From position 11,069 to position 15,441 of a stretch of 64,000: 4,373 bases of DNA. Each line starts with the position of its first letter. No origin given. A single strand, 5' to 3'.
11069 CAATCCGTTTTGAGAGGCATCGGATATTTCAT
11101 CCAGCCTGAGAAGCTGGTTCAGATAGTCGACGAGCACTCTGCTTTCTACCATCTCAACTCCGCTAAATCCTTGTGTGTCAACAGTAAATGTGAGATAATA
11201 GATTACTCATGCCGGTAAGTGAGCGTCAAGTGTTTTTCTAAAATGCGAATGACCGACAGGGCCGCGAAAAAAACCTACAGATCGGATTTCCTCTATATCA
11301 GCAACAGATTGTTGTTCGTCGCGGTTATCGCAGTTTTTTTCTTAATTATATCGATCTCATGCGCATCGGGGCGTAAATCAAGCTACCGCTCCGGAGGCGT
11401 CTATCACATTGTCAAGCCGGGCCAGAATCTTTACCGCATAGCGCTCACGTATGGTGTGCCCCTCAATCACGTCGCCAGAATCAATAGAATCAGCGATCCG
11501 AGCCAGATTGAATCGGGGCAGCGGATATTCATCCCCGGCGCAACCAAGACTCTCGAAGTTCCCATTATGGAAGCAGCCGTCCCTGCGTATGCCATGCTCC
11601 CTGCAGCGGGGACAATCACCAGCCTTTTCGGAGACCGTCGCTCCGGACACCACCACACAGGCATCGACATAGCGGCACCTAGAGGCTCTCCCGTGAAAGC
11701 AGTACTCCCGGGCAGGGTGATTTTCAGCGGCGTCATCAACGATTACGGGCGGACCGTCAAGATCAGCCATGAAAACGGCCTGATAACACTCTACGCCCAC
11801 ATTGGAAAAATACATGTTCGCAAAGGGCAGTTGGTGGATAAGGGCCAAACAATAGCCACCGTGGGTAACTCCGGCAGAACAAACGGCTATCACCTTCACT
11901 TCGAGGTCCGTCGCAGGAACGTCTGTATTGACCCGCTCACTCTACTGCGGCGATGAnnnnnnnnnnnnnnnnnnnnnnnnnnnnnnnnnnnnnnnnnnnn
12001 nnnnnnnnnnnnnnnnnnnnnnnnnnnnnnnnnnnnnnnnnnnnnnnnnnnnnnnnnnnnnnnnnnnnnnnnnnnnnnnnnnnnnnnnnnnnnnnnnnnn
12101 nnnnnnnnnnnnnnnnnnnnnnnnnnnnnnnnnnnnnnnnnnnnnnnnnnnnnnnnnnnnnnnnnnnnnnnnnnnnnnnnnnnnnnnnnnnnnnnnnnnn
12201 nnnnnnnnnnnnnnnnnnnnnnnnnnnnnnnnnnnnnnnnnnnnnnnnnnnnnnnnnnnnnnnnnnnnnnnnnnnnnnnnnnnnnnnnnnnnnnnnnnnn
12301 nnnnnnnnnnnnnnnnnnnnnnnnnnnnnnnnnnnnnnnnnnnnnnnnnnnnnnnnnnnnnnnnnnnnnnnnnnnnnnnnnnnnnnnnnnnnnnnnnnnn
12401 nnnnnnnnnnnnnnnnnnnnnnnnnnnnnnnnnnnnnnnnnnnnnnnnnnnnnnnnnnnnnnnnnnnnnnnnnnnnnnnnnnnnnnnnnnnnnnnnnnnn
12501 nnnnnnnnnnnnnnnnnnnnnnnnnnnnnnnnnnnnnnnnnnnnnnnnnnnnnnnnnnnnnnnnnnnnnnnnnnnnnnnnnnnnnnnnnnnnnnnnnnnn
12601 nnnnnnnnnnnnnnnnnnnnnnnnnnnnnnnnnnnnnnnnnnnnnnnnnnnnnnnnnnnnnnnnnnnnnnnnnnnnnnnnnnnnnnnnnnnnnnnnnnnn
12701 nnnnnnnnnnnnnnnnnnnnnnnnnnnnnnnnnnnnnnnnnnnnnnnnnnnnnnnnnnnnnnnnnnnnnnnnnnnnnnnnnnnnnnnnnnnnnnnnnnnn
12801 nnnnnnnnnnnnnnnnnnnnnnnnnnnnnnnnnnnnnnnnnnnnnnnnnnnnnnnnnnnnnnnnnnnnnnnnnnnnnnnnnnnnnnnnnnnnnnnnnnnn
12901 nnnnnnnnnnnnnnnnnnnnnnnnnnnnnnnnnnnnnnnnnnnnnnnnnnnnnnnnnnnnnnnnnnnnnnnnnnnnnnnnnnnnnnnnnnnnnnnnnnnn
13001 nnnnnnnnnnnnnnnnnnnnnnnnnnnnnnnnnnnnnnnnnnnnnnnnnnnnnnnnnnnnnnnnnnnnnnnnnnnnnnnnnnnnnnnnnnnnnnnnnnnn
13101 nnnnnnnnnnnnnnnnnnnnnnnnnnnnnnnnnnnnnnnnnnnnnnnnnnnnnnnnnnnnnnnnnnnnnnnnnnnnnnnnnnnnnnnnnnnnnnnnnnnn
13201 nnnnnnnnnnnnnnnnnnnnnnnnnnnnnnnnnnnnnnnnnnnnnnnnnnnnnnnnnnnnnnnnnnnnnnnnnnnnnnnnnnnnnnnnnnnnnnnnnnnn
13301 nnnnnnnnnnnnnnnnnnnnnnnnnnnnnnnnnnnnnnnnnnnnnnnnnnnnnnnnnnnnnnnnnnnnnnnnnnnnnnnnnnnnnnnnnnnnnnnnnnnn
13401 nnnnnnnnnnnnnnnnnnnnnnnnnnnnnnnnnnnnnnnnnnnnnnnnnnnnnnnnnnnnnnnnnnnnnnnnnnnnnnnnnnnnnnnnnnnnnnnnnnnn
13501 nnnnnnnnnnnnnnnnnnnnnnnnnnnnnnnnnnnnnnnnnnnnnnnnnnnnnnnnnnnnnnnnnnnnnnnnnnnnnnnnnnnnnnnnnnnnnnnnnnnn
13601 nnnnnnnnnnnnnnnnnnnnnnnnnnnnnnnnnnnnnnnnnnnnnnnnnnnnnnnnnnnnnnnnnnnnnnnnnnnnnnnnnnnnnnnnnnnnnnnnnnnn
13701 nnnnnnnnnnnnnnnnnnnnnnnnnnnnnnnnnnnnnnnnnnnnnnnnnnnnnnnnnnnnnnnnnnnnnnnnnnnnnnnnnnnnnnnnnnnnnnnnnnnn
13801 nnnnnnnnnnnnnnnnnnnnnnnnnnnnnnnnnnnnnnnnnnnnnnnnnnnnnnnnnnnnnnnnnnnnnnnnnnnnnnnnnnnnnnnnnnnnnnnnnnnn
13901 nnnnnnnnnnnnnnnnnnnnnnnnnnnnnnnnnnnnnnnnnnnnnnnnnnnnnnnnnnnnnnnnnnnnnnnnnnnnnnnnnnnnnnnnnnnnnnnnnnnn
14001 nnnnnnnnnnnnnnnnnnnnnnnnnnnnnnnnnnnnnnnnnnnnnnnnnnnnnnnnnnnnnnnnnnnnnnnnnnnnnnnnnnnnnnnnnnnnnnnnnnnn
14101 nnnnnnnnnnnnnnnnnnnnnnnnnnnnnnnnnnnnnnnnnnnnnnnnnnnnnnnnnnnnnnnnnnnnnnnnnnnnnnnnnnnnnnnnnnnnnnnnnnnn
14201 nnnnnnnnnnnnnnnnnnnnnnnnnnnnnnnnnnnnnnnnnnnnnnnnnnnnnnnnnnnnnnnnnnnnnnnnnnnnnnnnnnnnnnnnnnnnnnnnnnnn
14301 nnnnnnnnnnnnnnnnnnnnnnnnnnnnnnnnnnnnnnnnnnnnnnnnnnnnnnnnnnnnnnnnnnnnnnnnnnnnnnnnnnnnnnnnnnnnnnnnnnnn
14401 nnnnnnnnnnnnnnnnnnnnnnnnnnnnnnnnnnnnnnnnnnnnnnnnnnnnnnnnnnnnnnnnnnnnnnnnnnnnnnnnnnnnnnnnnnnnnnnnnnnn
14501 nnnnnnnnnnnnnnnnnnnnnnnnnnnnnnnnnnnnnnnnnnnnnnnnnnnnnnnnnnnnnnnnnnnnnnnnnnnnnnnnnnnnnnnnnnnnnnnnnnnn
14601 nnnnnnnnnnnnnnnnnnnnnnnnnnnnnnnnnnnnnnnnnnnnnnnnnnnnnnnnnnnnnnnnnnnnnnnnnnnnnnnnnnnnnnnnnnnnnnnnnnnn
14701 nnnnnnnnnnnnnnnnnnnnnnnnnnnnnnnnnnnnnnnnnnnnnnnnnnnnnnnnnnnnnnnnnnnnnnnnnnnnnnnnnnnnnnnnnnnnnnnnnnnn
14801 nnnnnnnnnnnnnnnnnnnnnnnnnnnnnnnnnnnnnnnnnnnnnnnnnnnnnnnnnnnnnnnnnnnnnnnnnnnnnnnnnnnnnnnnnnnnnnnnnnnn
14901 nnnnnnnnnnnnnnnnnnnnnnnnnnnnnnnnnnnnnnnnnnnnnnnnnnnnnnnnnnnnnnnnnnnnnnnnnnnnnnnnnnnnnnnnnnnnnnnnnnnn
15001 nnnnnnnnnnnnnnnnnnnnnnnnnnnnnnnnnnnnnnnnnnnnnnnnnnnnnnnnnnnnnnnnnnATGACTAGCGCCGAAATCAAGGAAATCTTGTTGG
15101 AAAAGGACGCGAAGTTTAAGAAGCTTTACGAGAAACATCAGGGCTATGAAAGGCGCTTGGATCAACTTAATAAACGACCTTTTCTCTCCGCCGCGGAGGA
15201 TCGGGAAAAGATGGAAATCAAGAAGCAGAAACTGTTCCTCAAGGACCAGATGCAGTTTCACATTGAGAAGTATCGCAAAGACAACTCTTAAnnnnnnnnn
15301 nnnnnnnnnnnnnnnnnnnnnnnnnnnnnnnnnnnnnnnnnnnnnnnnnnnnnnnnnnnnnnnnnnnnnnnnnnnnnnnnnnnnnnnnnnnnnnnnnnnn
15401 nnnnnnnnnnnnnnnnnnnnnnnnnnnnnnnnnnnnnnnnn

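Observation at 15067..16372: Asd-fold pseudoenzyme paired with a DUF465 gene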

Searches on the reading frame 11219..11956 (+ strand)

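Call 23: search_protein_families(library=pfam, proteins=[window:11219-11956:+], max_evalue=0.001)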
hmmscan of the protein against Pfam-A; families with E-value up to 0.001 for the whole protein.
window:11219-11956:+ (245 aa): 2 families
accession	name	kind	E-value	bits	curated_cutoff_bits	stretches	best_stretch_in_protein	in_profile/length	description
PF01551.29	Peptidase_M23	-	3.9e-33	114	28.7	1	145-239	2-96/96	Peptidase family M23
PF01476.26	LysM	-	1.6e-10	41.2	20.9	1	63-106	1-43/43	LysM domain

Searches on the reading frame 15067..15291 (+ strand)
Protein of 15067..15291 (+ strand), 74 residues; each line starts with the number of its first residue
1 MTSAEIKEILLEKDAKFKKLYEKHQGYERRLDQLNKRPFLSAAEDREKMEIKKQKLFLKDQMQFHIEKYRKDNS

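Call 3: search_protein_families(library=pfam, proteins=[window:15067-15291:+], max_evalue=1)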
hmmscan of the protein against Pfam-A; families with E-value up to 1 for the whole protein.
window:15067-15291:+ (74 aa): 1 family
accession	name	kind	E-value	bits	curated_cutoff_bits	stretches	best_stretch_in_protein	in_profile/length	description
PF04325.18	DUF465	-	1.9e-07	31.4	25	1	17-63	1-45/48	Protein of unknown function (DUF465)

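Call 4: search_protein_families(library=ncbifam, proteins=[window:15067-15291:+], max_evalue=1)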
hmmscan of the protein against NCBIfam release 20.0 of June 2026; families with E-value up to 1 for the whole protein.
window:15067-15291:+ (74 aa): 2 families
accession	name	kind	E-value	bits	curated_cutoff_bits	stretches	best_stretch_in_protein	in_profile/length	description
NF053703.1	Mn_SBP_EfaA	exception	0.11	11.7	485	1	5-50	155-197/310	Mn/Fe ABC transporter substrate-binding lipoprotein EfaA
NF008505.0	PRK11415.1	equivalog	0.22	11.7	91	1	12-63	14-63/74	hypothetical protein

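Call 75: search_solved_structures(query=window:15067-15291:+, max_evalue=1, show_alignments=1)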
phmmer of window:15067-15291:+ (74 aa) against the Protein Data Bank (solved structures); distinct sequences matched with E-value up to 1: 2.
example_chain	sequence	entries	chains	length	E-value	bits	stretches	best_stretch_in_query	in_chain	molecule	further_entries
1zhc_A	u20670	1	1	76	0.0047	20.6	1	9-71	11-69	hypothetical protein HP1242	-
7ung_A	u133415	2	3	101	0.27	15.1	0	7-38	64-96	Protein CFAP141 | Cilia- and flagella-associated protein 141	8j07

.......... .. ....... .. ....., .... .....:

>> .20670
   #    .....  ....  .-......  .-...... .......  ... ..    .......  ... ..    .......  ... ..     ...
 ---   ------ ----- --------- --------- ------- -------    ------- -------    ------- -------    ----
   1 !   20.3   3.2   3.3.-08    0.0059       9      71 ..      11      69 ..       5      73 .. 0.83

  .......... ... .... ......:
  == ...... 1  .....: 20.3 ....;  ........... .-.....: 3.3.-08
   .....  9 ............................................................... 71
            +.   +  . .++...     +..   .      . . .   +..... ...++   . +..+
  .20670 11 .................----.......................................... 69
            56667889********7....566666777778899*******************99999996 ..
